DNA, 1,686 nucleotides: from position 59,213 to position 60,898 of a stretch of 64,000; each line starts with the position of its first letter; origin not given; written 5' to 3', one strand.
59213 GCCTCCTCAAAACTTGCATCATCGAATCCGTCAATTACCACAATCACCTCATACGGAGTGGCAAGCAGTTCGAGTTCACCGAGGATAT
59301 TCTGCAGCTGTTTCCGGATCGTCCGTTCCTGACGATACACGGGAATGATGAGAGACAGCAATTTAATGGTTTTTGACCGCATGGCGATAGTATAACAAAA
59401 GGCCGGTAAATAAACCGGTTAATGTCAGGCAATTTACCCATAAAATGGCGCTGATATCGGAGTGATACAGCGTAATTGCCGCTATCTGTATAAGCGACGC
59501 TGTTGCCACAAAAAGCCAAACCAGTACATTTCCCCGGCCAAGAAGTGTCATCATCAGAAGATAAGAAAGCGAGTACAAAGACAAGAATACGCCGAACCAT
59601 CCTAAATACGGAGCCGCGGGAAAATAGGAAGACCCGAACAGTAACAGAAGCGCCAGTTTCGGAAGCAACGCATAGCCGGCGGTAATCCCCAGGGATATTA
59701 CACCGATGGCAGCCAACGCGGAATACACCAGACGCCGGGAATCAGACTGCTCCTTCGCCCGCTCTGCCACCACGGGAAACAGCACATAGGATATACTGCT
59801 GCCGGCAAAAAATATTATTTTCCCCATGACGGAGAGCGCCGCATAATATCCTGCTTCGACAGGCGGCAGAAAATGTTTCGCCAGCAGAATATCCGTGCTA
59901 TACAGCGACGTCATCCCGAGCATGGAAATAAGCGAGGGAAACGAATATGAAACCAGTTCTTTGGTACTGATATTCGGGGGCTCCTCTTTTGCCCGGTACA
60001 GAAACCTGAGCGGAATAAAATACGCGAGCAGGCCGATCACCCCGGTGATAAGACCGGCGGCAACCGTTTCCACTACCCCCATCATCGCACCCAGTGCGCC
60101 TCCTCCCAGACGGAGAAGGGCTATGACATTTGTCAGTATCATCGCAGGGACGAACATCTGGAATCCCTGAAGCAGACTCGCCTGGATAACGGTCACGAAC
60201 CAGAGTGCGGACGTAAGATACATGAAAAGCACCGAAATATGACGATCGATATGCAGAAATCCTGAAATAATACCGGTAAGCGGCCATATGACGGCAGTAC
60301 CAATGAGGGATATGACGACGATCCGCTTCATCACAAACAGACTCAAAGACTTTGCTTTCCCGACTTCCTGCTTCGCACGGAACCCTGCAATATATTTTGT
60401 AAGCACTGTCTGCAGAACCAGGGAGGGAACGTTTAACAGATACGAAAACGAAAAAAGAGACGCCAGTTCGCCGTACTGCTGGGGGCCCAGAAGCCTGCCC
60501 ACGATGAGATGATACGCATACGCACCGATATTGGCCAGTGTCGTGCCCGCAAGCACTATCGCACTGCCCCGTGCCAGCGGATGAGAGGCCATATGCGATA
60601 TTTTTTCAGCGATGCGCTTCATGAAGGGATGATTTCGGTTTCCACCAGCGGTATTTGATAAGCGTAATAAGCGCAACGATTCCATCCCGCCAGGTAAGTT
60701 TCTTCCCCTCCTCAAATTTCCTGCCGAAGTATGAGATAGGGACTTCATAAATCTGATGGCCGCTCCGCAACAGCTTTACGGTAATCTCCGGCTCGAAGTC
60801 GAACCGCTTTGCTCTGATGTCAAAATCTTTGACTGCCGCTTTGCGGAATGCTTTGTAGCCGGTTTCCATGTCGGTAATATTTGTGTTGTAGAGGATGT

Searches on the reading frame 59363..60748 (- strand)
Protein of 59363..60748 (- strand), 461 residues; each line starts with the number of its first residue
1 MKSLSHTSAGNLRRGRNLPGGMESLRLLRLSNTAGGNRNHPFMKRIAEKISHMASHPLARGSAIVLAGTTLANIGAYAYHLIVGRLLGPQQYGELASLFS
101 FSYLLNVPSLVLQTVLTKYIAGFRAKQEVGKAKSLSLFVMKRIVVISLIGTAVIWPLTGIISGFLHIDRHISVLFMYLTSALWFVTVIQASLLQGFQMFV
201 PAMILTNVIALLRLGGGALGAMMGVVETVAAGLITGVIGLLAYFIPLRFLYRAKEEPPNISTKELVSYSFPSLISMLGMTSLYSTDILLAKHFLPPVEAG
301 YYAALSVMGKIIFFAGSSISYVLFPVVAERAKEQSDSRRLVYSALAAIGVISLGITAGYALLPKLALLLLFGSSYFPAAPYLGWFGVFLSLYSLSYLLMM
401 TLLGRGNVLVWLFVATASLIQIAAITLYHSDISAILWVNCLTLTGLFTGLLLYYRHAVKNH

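Call 86: search_protein_families(library=ncbifam, proteins=[window:59363-60748:-], max_evalue=0.00001)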
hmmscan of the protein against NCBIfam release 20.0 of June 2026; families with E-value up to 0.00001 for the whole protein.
window:59363-60748:- (461 aa): 0 families

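Call 90: search_protein_families(library=pfam, proteins=[window:59363-60748:-], max_evalue=0.001)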
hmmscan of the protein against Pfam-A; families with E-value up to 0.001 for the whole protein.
window:59363-60748:- (461 aa): 1 family
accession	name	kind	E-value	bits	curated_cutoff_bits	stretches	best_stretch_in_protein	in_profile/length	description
PF13440.11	Polysacc_synt_3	-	1.1e-11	45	23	1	82-379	1-292/293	Polysaccharide biosynthesis protein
